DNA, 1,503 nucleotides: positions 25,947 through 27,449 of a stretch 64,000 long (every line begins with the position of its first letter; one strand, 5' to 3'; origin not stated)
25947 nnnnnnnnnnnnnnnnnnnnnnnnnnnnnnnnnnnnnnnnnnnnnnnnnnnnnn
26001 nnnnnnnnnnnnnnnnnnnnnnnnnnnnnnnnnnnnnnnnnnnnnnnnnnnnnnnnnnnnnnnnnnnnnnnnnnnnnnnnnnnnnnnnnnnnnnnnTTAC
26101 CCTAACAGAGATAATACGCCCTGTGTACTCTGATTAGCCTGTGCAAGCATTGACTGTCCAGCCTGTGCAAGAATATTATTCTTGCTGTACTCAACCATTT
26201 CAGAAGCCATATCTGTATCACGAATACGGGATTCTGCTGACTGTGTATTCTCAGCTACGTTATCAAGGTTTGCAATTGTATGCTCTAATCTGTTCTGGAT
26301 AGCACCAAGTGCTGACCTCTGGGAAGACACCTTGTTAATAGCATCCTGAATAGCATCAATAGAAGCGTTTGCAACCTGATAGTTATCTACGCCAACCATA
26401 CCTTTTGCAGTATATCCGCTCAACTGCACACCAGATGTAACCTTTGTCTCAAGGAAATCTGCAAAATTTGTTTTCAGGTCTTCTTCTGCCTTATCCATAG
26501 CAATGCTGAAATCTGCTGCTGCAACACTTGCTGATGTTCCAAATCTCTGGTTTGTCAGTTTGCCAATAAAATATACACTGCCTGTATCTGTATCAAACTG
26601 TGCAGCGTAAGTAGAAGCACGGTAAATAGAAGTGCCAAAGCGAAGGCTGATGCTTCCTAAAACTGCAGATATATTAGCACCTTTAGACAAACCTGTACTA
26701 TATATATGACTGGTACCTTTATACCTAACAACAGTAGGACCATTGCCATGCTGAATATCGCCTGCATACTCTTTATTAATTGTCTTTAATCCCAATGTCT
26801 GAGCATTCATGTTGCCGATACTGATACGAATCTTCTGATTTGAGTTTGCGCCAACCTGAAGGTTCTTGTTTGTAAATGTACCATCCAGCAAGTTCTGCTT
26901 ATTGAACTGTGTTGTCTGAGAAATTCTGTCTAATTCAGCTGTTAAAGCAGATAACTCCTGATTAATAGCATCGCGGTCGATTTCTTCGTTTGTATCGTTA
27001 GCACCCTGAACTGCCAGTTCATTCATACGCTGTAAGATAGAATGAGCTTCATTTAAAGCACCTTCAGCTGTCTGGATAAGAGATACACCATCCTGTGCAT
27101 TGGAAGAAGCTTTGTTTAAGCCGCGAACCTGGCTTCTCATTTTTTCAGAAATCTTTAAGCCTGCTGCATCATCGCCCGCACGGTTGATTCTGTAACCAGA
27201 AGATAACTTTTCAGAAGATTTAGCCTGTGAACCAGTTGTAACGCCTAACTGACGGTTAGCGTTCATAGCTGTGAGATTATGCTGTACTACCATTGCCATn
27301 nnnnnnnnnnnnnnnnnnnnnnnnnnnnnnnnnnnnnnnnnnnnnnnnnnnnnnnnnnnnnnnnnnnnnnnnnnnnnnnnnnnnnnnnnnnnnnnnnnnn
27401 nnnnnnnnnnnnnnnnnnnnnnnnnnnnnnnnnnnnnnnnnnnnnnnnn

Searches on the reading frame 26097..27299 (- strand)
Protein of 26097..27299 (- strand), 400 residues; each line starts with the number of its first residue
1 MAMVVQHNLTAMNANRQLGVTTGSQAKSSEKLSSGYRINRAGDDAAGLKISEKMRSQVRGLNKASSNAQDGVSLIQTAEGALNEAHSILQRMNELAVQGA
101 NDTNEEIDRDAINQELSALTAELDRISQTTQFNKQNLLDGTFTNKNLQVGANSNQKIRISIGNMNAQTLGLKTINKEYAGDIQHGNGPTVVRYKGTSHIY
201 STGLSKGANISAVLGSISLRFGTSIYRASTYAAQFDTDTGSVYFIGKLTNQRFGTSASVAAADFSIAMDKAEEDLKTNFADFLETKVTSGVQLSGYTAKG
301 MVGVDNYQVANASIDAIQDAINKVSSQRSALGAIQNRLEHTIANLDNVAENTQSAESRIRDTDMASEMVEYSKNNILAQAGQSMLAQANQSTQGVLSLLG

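Call 10: search_protein_families(library=pfam, proteins=[window:26097-27299:-])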
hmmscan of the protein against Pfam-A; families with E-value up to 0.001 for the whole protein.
window:26097-27299:- (400 aa): 2 families
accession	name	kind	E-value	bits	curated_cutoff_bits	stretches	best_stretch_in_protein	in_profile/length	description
PF00669.25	Flagellin_N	-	4.4e-43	147.1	26.6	1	5-143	1-139/139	Bacterial flagellin N-terminal helical region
PF00700.27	Flagellin_C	-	2.1e-28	98.9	23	1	314-399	1-86/86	Bacterial flagellin C-terminal helical region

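Call 11: search_protein_families(library=ncbifam, proteins=[window:26097-27299:-])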
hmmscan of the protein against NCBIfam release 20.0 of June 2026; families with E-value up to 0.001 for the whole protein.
window:26097-27299:- (400 aa): 28 families (the best 25 are shown)
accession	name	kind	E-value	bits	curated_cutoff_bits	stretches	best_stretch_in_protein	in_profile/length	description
NF009446.0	PRK12804.1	subfamily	3.3e-90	302.6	352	2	3-177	1-185/301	flagellin Hag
NF009448.0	PRK12806.1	equivalog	5.9e-85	285.8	531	2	1-199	1-197/475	flagellin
NF006466.0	PRK08869.1-1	subfamily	5.2e-79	266.5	426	1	1-400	1-377/377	flagellin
NF006468.0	PRK08869.1-3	subfamily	1.8e-75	254.4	436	1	1-399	1-377/378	polar flagellin E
NF005294.0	PRK06819.1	subfamily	5.8e-73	246.6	387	1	1-399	1-375/376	FliC/FljB family flagellin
NF009444.0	PRK12802.1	equivalog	6.1e-72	242.5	332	2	1-176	1-179/282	flagellin domain-containing protein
NF006467.0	PRK08869.1-2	subfamily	1.4e-71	241.7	443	1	1-399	1-399/400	flagellin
NF006469.0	PRK08869.1-4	equivalog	1.6e-68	231.8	627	1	1-400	1-377/377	flagellin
NF005953.0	PRK08026.1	subfamily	1.3e-64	219.7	619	2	24-184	24-183/548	FliC/FljB family flagellin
NF038071.1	lat_flg_LafA_2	exception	1.2e-62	211.8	365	2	1-167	1-170/284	lateral flagellin LafA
NF009449.0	PRK12807.1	subfamily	2.9e-58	197.7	347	2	5-168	3-179/287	flagellin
NF010115.0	PRK13588.1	subfamily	3.1e-56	191.4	503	2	1-174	1-174/514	flagellin B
NF009234.0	PRK12584.1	equivalog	5.9e-55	187.3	752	2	1-175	1-175/510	flagellin A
NF009445.0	PRK12803.1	equivalog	1.2e-53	182.5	450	2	3-149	1-147/335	flagellin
NF009450.0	PRK12808.1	equivalog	1e-52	180.3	476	2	25-175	20-174/476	flagellin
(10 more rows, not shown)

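Call 70: list_cluster_members(proteins=[window:26097-27299:-, window:48487-50832:-, window:59252-61174:-, window:62410-63705:-, window:54744-55895:-, window:23805-25682:-, window:15861-18599:-])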
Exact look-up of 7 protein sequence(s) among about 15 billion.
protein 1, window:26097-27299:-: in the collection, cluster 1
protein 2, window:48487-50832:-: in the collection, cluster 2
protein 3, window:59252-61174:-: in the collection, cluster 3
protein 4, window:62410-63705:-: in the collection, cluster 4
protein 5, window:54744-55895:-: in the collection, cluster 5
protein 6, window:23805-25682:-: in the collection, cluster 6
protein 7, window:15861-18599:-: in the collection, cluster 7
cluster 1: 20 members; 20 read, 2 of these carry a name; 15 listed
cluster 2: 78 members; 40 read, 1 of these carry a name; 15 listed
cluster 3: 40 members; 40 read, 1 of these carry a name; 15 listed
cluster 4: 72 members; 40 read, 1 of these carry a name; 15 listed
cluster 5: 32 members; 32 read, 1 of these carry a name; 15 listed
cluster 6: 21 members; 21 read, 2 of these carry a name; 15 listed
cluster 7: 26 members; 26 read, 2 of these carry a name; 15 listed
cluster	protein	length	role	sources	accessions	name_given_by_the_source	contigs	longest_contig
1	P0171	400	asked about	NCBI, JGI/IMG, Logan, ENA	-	flagellin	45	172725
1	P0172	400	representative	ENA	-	-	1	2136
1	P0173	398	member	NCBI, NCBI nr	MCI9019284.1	MAG: flagellin [Eubacterium sp.] | flagellin [Eubacterium sp.]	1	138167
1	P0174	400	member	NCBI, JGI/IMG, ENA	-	-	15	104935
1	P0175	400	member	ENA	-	-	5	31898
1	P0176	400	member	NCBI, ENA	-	-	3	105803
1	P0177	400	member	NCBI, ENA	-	-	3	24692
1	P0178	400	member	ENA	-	-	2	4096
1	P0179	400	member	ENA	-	-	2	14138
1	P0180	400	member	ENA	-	-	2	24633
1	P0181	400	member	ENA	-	-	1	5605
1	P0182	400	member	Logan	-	-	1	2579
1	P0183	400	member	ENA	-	-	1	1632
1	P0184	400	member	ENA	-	-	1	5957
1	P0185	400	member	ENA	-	-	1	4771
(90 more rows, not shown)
